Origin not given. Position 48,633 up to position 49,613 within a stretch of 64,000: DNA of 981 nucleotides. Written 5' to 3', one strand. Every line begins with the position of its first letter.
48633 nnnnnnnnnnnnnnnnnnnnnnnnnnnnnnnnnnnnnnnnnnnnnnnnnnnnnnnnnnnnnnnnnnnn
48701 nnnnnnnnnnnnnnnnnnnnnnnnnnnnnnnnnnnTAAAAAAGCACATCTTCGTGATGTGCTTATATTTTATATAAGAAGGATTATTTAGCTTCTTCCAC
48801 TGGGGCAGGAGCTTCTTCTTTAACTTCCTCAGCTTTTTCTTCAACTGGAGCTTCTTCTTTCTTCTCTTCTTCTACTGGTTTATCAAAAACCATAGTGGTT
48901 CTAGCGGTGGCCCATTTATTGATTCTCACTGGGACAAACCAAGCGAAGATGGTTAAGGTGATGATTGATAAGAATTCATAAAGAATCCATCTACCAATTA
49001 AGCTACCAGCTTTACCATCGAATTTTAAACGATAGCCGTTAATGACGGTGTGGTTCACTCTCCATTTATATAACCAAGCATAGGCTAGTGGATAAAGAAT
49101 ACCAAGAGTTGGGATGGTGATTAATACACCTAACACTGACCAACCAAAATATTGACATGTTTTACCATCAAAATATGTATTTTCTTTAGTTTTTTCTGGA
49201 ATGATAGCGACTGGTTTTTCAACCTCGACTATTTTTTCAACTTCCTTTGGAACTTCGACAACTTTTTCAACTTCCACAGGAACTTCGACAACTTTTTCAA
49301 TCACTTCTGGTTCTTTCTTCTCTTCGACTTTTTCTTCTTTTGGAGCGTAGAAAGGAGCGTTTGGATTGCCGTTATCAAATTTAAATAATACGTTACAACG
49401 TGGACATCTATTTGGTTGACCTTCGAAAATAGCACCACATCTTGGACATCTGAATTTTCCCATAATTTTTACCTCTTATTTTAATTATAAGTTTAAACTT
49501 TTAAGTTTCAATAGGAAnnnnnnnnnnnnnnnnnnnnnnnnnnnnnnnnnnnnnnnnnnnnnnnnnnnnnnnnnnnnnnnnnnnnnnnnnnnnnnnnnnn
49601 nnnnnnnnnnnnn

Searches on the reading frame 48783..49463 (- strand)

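Call 68: search_protein_families(library=pfam, proteins=[window:48783-49463:-], max_evalue=0.00001)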
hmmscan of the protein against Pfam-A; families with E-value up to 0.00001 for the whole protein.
window:48783-49463:- (226 aa): 1 family
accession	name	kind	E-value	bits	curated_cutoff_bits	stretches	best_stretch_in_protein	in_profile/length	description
PF05987.18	DUF898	-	2.8e-07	30.4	28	0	144-189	2-47/336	Bacterial protein of unknown function (DUF898)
